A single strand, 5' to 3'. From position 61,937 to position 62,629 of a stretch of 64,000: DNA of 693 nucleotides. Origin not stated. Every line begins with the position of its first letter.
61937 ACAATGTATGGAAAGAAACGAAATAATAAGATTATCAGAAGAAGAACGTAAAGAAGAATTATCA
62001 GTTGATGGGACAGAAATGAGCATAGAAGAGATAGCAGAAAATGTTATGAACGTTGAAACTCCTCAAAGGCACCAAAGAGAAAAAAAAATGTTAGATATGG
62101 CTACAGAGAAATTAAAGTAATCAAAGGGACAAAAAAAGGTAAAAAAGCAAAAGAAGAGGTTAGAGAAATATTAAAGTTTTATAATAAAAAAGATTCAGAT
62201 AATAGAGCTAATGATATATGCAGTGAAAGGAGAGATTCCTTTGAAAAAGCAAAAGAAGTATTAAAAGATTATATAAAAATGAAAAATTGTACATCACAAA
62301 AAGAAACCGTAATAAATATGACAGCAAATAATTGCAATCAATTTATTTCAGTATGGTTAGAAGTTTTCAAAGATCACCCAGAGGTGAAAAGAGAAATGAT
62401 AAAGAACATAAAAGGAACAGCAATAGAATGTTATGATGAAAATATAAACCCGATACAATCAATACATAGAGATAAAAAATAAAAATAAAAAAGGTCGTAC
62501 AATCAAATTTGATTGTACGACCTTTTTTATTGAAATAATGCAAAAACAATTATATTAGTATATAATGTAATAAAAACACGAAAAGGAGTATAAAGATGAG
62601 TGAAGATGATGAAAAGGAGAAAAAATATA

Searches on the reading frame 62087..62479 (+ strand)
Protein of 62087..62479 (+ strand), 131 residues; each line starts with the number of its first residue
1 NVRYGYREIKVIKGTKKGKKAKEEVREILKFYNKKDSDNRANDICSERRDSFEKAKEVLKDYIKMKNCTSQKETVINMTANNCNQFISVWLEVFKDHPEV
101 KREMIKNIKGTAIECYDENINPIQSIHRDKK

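Call 14: search_protein_families(library=padloc, proteins=[window:62087-62479:+], max_evalue=1)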
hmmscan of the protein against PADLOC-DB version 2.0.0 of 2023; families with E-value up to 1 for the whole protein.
seq(131 aa): 3 families
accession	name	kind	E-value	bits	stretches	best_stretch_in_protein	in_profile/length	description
PDLC00315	PtuB1|PtuB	-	4e-19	67.3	1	17-125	115-221/227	Unknown function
PDLC01445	Cmr1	-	0.00017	19.6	1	49-115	156-219/276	"CAS-III-B,CAS-III-C; effector_G7"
PDLC04400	PDC-M08A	-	0.077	11.5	1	50-83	38-71/86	-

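Call 25: find_homologous_proteins(query=window:62087-62479:+)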
Query seq(131 aa) (131 aa): 1 proteins with E <= 0.001 among 11 candidates.
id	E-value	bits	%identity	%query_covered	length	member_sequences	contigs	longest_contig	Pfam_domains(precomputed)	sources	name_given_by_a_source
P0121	1.3e-59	218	88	86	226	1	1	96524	PF01844.30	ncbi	-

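Call 26: search_protein_families(library=pfam, proteins=[window:62087-62479:+], max_evalue=1)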
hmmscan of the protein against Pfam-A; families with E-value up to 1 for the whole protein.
seq(131 aa): 3 families
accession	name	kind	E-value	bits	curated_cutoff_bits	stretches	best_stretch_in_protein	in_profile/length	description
PF01014.23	Uricase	-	0.032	15.1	25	1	2-100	1-100/140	Uricase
PF18493.6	DUF5617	-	0.16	12.6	26.3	0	44-126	7-73/90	Domain of unknown function (DUF5617)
PF05559.16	DUF763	-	0.21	11.2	35.5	1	68-113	188-233/319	Protein of unknown function (DUF763)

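Call 27: find_encoding_contigs(protein=P0121, flank=6000, max_places=4)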
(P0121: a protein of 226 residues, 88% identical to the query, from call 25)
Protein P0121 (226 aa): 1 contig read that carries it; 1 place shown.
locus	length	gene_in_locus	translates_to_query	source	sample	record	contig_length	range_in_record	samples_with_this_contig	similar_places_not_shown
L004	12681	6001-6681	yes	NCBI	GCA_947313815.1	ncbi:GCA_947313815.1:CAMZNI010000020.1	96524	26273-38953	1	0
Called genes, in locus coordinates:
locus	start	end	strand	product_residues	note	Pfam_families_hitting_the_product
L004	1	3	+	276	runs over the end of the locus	PF13205:Big_5 (weak), PF00515:TPR_1 (weak), PF07719:TPR_2 (faint), PF13181:TPR_8 (faint)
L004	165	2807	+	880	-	PF01326:PPDK_N, PF00391:PEP-utilizers, PF02896:PEP-utilizers_C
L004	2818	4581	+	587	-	PF07833:Cu_amine_oxidN1 (weak), PF00704:Glyco_hydro_18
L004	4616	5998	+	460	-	PF02463:SMC_N, PF13175:AAA_15, PF13476:AAA_23, PF13555:AAA_29 (weak), PF13175:AAA_15, PF13304:AAA_21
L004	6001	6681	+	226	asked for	PF01844:HNH (weak)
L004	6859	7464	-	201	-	-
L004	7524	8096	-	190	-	-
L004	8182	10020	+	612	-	PF00580:UvrD-helicase, PF13086:AAA_11 (faint), PF13245:AAA_19, PF01443:Viral_helicase1 (faint), PF13087:AAA_12 (faint), PF13361:UvrD_C, PF13538:UvrD_C_2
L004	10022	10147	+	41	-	-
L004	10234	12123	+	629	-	-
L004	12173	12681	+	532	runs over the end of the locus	PF28550:DUF8436, PF00890:FAD_binding_2 (faint), PF01266:DAO (faint), PF03486:HI0933_like (faint), PF07992:Pyr_redox_2, PF13738:Pyr_redox_3 (faint), PF21688:FAD-depend_C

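Call 40: find_encoding_contigs(protein=P0122, flank=3000, max_places=6)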
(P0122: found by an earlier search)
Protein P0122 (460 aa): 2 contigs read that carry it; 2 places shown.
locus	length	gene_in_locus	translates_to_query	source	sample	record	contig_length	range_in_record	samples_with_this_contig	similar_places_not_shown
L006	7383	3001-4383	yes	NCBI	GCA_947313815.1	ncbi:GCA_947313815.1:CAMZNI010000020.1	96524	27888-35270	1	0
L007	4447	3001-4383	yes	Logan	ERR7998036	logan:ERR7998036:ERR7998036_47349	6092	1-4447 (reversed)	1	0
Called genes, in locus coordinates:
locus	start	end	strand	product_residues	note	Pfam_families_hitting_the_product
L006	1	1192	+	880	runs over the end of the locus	PF01326:PPDK_N, PF00391:PEP-utilizers, PF02896:PEP-utilizers_C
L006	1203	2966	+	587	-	PF07833:Cu_amine_oxidN1 (weak), PF00704:Glyco_hydro_18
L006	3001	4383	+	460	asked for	PF02463:SMC_N, PF13175:AAA_15, PF13476:AAA_23, PF13555:AAA_29 (weak), PF13175:AAA_15, PF13304:AAA_21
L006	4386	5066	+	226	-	PF01844:HNH (weak)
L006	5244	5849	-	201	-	-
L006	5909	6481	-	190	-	-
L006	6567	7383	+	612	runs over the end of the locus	PF00580:UvrD-helicase, PF13086:AAA_11 (faint), PF13245:AAA_19, PF01443:Viral_helicase1 (faint), PF13087:AAA_12 (faint), PF13361:UvrD_C, PF13538:UvrD_C_2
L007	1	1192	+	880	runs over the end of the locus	PF01326:PPDK_N, PF00391:PEP-utilizers, PF02896:PEP-utilizers_C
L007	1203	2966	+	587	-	PF07833:Cu_amine_oxidN1 (weak), PF00704:Glyco_hydro_18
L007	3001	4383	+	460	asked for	PF02463:SMC_N, PF13175:AAA_15, PF13476:AAA_23, PF13555:AAA_29 (weak), PF13175:AAA_15, PF13304:AAA_21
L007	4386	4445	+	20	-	?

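Call 44: search_protein_families(library=padloc, proteins=[L004:4616-5995:+, L004:6001-6678:+, L004:6859-7464:-, L004:7524-8096:-, L004:8182-10017:+, L004:10234-12120:+], max_evalue=0.001)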
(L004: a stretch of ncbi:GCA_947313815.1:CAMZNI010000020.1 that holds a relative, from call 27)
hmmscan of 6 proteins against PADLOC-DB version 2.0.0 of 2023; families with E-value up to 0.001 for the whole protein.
L004:4616-5995:+ (460 aa): 122 families (the best 25 are shown)
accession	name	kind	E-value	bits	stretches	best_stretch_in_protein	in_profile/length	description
PDLC00298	PtuA1|PtuA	-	3.8e-116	386.6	1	16-455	2-422/423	AAA ATPase domain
PDLC00278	PtuA1|PtuA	-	1.2e-113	378.7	1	16-456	2-434/436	AAA ATPase domain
PDLC00267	PtuA1|PtuA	-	4.5e-100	333.8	1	17-456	3-434/438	AAA ATPase domain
PDLC00310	PtuA1|PtuA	-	1.2e-83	279.6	1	17-442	3-425/443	AAA ATPase domain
PDLC00271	PtuA1|PtuA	-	5.4e-78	261.4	1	16-436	2-403/421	AAA ATPase domain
PDLC00277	PtuA1|PtuA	-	7.5e-76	254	1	17-431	3-403/423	AAA ATPase domain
PDLC00275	PtuA1|PtuA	-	2.3e-67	225.8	1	118-451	14-344/348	AAA ATPase domain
PDLC00299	PtuA1|PtuA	-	1e-66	224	2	223-441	300-516/535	AAA ATPase domain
PDLC02913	ATPase_I-A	-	1e-65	220.8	2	246-433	307-489/508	-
PDLC00311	PtuA1|PtuA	-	8.7e-61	204.3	1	17-434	3-433/455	AAA ATPase domain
PDLC00284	PtuA1|PtuA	-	2.7e-51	173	2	268-435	356-521/545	AAA ATPase domain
PDLC00272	PtuA1|PtuA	-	2.6e-45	153.2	1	18-440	2-436/444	AAA ATPase domain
PDLC00269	PtuA1|PtuA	-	4.6e-44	149.4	1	17-434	3-429/446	AAA ATPase domain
PDLC00268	PtuA1|PtuA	-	7.3e-43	145.5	1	16-437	4-395/411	AAA ATPase domain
PDLC00292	PtuA1|PtuA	-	7.2e-42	141.6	1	7-367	299-601/726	AAA ATPase domain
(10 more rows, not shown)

L004:6001-6678:+ (226 aa): 47 families (the best 25 are shown)
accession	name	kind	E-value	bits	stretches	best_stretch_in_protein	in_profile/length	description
PDLC00315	PtuB1|PtuB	-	3.8e-65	217.8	1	1-220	1-221/227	Unknown function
PDLC00337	PtuB1|PtuB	-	1.6e-15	55.5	1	5-173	29-189/216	Unknown function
PDLC02924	HNH_I-A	-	7.3e-15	53.5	1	19-181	34-187/198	-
PDLC00348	PtuB1|PtuB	-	1.8e-13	48.5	1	17-135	41-159/198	Unknown function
PDLC00332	PtuB1|PtuB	-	5.5e-13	47.2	1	23-190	42-207/212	Unknown function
PDLC00324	PtuB1|PtuB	-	1.7e-12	45.5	1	23-192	37-206/209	Unknown function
PDLC00340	PtuB1|PtuB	-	7e-12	43.5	1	29-76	67-112/268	Unknown function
PDLC00321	PtuB1|PtuB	-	1.4e-10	39.3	1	23-168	34-181/223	Unknown function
PDLC00351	PtuB1|PtuB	-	1.9e-10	39.2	1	28-138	56-171/195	Unknown function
PDLC00336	PtuB1|PtuB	-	4.5e-10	37.6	1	23-126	58-160/250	Unknown function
PDLC00331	PtuB1|PtuB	-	1.9e-09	35.5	1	22-199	28-215/222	Unknown function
PDLC00358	PtuB1|PtuB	-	2e-09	35.4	1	20-142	37-163/215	Unknown function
PDLC00342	PtuB1|PtuB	-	2.5e-09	34.9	1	19-174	38-188/247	Unknown function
PDLC00349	PtuB1|PtuB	-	3.1e-09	35.2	1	15-76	36-108/260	Unknown function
PDLC00322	PtuB1|PtuB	-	1.3e-08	32.9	1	2-121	2-148/215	Unknown function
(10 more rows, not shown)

L004:6859-7464:- (201 aa): 0 families

L004:7524-8096:- (190 aa): 0 families

L004:8182-10017:+ (612 aa): 51 families (the best 25 are shown)
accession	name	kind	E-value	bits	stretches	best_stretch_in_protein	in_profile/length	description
PDLC00132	GajB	-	8.5e-91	303.5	1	4-606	2-623/625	UrvD helicase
PDLC03802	RTasHel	-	1.4e-89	299.7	2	3-411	3-381/675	DRT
PDLC00117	GajB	-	1.5e-87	292.5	2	2-416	12-431/604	UrvD helicase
PDLC00114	GajB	-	1.7e-85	285.9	1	5-605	7-628/635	UrvD helicase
PDLC00103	GajB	-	5.5e-60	201.9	1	2-602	13-590/612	UrvD helicase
PDLC00127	GajB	-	6e-56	188.2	2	3-344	6-344/594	UrvD helicase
PDLC00130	GajB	-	5.1e-54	181.5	2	4-289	2-293/589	UrvD helicase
PDLC00121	GajB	-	1.7e-49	166.9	2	4-285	4-282/565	UrvD helicase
PDLC00123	GajB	-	4.2e-48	162.3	2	4-357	3-325/540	UrvD helicase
PDLC00119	GajB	-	4.2e-46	156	1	23-594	20-549/565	UrvD helicase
PDLC00107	GajB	-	1.7e-43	147.1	2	5-365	15-374/587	UrvD helicase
PDLC00134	GajB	-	2.3e-39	133.7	1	3-403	14-416/431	UrvD helicase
PDLC00104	GajB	-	2.5e-38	130.2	2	6-347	4-305/574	UrvD helicase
PDLC00112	GajB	-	2.6e-37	126.7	2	5-344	6-350/581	UrvD helicase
PDLC00129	GajB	-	7.2e-37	125.2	1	5-591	11-576/594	UrvD helicase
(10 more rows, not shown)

L004:10234-12120:+ (629 aa): 0 families

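Call 45: search_solved_structures(query=P0121, max_evalue=0.01, show_alignments=2)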
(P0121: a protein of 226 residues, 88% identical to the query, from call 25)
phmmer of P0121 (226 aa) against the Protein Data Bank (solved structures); distinct sequences matched with E-value up to 0.01: 0.

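Call 46: search_solved_structures(query=P0122, max_evalue=1e-10, show_alignments=1)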
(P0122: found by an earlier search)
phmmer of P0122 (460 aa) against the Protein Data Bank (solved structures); distinct sequences matched with E-value up to 1e-10: 12.
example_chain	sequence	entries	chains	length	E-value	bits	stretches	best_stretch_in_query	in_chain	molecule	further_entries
8ee4_A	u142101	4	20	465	1.2e-43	152.7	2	269-404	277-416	PtuA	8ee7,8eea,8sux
22bu_B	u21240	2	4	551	1.1e-31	113.4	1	268-386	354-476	AAA family ATPase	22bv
9vh1_D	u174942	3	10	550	1.7e-31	112.7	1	263-387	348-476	Retron Ec78 probable ATPase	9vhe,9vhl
9kjx_B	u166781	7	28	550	2.2e-31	112.4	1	263-387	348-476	AAA family ATPase | Retron I-A effector PtuA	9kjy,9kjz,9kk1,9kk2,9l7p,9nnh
9nnb_C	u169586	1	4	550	5.1e-31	111.1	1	263-387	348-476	Retron I-A effector PtuA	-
9nnk_C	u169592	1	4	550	5.3e-31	111.1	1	263-387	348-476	Retreon I-A effector PtuA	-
9vkz_A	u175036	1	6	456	6.7e-31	110.8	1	263-356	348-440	Retron Ec78 probable ATPase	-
9u9y_A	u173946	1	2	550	1.1e-30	110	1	263-387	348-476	AAA family ATPase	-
22et_E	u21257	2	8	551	1.2e-30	109.9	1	268-386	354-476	PtuA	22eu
9e8z_C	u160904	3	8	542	6.7e-30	107.4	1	224-436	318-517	Retron Ec83 probable ATPase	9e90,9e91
9n69_A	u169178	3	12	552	2.2e-29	105.8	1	221-362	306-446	AAA family ATPase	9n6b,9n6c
9o4a_A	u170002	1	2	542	3e-28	102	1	224-436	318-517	Retron Ec83 probable ATPase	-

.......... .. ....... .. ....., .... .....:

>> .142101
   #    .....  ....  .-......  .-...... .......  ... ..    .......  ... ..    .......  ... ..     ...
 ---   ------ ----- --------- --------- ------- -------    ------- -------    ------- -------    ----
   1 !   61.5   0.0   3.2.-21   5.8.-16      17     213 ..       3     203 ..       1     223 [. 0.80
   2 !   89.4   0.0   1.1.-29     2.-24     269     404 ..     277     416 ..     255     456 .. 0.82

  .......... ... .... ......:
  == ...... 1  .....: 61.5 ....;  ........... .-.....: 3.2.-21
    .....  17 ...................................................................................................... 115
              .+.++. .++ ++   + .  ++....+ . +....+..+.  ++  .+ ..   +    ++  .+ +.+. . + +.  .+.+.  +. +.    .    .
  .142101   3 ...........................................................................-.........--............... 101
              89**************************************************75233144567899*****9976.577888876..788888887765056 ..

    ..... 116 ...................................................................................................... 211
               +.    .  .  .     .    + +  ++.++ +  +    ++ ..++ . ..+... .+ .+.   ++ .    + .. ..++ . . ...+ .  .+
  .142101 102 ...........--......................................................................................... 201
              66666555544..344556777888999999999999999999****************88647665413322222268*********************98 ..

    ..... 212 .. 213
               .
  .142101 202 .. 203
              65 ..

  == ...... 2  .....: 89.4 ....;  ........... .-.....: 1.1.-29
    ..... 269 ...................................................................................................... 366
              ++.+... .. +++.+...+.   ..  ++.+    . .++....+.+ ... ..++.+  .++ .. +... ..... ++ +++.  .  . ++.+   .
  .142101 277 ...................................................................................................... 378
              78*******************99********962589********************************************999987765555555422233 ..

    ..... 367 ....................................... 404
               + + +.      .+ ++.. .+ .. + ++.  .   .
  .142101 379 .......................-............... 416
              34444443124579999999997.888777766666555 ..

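Call 52: search_protein_families(library=pfam, proteins=[P0121, P0122], max_evalue=0.01)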
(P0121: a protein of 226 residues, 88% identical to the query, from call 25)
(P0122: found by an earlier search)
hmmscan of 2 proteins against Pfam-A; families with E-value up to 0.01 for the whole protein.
P0121 (226 aa): 4 families
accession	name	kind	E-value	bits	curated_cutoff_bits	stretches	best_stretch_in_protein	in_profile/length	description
PF01844.29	HNH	-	1.4e-07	32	21.4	1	31-76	1-46/47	HNH endonuclease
PF14279.12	HNH_5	-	0.00015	22.1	27.5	1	31-77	1-46/56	HNH endonuclease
PF13395.12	HNH_4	-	0.0012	19.2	22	1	40-76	16-50/54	HNH endonuclease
PF23107.1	Zf-C2H2_ZNF451_C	-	0.0096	16.9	30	0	31-81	5-55/59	Two consecutive Zinc fingers C2H2 type, ZNF451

P0122 (460 aa): 8 families
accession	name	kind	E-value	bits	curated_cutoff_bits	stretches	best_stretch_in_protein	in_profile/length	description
PF13175.12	AAA_15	-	9.9e-23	81.8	32.1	2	230-348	290-374/374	AAA ATPase domain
PF13304.12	AAA_21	-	8.6e-19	69.1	27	2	261-348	227-303/304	AAA domain, putative AbiEii toxin, Type IV TA system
PF13476.12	AAA_23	-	3.5e-18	67.4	27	1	19-241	1-177/201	AAA domain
PF02463.25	SMC_N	-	8.5e-17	61.7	40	1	16-362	1-214/220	RecF/RecN/SMC N terminal domain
PF13555.12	AAA_29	-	1.5e-06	28.3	27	1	18-59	2-44/61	P-loop containing region of AAA domain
PF13514.12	AAA_27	-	8.8e-05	22.6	22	1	17-70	3-55/206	AAA domain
PF00004.35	AAA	-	0.0025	18.7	21.2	0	41-115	2-69/131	ATPase family associated with various cellular activities (AAA)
PF00005.33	ABC_tran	-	0.0069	17.4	25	0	39-59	13-33/137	ABC transporter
